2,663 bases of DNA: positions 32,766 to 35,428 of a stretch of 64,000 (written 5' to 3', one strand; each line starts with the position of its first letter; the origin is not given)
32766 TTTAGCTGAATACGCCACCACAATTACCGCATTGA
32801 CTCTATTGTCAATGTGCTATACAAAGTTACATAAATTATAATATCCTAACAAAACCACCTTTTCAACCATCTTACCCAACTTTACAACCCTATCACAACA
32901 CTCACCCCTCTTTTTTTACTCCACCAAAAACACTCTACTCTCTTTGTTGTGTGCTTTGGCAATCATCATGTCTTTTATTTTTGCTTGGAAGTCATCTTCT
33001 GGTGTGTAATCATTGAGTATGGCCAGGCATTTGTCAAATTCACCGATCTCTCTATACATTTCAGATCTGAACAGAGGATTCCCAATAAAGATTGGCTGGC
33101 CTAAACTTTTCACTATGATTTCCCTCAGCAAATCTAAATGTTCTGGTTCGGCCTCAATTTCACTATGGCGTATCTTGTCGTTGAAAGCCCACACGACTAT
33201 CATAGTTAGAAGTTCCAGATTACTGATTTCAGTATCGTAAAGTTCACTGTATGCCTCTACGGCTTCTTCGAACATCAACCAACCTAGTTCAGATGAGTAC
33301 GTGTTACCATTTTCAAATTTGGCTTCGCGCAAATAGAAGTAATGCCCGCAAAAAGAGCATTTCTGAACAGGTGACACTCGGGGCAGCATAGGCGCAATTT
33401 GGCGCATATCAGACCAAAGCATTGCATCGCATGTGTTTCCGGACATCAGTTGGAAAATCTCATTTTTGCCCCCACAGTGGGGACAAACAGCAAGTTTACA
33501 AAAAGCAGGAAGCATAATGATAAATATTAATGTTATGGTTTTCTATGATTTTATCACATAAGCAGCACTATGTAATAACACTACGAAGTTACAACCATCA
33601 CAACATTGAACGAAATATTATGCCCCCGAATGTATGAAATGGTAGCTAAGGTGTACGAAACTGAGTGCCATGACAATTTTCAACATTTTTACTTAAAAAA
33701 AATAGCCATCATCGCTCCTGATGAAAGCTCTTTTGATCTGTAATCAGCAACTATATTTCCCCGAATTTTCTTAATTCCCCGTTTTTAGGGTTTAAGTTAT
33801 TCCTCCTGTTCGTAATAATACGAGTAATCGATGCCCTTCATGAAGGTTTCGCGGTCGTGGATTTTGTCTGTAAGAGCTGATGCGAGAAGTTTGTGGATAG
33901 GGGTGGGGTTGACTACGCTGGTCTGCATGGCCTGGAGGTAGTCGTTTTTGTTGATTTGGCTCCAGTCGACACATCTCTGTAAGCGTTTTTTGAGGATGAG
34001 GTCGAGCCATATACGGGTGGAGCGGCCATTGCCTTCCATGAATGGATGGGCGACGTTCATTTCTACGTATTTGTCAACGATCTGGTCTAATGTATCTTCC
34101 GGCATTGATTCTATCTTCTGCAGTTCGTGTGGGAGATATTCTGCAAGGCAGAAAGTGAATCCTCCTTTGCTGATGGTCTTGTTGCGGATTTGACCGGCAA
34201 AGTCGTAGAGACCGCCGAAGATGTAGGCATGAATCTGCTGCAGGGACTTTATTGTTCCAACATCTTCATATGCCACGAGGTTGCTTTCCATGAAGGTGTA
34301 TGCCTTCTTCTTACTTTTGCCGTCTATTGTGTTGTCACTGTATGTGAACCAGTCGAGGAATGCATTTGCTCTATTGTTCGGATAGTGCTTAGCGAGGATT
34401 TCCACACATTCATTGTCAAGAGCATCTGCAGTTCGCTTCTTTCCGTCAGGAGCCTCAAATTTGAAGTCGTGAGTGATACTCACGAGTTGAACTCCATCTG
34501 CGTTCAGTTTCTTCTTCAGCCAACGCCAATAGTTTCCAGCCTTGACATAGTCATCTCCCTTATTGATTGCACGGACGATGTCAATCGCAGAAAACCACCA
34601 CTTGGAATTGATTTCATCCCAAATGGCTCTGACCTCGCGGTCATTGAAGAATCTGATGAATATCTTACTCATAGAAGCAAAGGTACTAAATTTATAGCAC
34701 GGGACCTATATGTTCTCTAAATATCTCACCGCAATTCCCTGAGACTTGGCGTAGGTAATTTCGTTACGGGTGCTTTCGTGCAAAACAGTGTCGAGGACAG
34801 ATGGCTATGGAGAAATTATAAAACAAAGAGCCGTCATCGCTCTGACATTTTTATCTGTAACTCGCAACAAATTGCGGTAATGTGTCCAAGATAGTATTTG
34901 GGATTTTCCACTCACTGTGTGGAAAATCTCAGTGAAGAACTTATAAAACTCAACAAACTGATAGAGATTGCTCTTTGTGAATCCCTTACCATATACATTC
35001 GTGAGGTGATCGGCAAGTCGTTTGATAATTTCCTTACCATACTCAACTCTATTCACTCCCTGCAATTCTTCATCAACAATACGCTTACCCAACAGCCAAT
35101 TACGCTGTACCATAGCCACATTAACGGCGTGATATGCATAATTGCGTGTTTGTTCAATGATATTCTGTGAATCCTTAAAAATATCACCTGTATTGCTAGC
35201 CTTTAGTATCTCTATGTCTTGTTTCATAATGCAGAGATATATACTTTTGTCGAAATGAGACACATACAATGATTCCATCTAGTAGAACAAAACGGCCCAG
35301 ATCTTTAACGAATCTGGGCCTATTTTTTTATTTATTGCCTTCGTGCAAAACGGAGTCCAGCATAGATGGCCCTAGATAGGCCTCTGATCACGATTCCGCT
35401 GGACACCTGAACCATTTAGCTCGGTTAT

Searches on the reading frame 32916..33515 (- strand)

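Call 18: search_protein_families(library=pfam, proteins=[window:32916-33515:-], max_evalue=0.01)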
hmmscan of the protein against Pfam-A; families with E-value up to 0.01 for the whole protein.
window:32916-33515:- (199 aa): 1 family
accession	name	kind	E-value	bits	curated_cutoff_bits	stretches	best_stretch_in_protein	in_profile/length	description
PF12172.15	zf-ChsH2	-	0.0051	17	23.2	0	50-63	11-24/37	ChsH2, rubredoxin-like zinc ribbon domain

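Call 65: search_protein_families(library=padloc, proteins=[window:32916-33515:-], max_evalue=0.001)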
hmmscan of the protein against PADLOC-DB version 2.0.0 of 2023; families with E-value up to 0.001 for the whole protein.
window:32916-33515:- (199 aa): 0 families

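Call 109: search_protein_families(library=phrogs, proteins=[window:32916-33515:-], max_evalue=0.001)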
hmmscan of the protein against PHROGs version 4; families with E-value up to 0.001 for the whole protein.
window:32916-33515:- (199 aa): 0 families

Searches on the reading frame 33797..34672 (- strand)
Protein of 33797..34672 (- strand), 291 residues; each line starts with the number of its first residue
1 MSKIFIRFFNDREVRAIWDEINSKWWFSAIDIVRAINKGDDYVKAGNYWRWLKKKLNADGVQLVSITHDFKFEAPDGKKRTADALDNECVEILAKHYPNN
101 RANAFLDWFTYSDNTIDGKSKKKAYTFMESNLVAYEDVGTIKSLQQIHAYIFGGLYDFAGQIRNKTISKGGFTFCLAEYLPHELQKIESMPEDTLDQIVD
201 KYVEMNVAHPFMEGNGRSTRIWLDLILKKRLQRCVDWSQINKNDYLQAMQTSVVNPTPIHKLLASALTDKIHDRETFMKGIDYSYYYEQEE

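Call 18: search_protein_families(library=pfam, proteins=[window:33797-34672:-], max_evalue=0.01)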
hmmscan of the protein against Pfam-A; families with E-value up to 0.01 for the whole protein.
window:33797-34672:- (291 aa): 1 family
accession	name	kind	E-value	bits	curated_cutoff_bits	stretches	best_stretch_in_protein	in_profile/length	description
PF02661.23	Fic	-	1.3e-13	52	24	1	142-227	5-93/93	Fic/DOC family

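Call 65: search_protein_families(library=padloc, proteins=[window:33797-34672:-], max_evalue=0.001)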
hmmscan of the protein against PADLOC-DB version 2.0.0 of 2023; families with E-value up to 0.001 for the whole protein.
window:33797-34672:- (291 aa): 9 families
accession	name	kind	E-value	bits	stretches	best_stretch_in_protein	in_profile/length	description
PDLC04841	PDC-S04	-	1.4e-156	518.6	1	2-291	3-292/292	-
PDLC04842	PDC-S04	-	3.1e-82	273.2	1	112-289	15-192/202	-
PDLC04838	PDC-S04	-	1.4e-31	107.9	1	136-270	60-205/209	-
PDLC04839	PDC-S04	-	2.5e-29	100.4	1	135-268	55-203/205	-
PDLC04920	PDC-S13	-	1.7e-20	71.5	1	5-109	6-107/286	-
PDLC04840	PDC-S04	-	1e-06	26.7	1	189-264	136-209/227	-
PDLC04837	PDC-S04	-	3.8e-06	24.4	1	184-255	140-211/234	-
PDLC04836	PDC-S04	-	6.9e-06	23.4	1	184-251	144-211/244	-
PDLC03963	SoFic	-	0.00048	17.6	0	141-228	116-213/361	-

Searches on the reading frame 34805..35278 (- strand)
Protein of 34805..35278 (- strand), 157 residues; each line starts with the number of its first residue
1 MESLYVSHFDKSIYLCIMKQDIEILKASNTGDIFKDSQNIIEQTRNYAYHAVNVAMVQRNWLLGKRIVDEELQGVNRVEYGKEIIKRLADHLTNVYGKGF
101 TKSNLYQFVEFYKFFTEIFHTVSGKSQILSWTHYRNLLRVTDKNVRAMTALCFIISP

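Call 18: search_protein_families(library=pfam, proteins=[window:34805-35278:-], max_evalue=0.01)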
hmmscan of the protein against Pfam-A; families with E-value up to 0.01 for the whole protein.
window:34805-35278:- (157 aa): 2 families
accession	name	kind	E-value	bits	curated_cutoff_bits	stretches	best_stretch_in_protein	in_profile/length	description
PF17761.7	DUF1016_N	-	2e-28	99.6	32.8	1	38-146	3-109/137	DUF1016 N-terminal domain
PF23857.1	Phage_TAC_19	-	0.0024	18.4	27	1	51-120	24-87/109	Phage tail chaperone protein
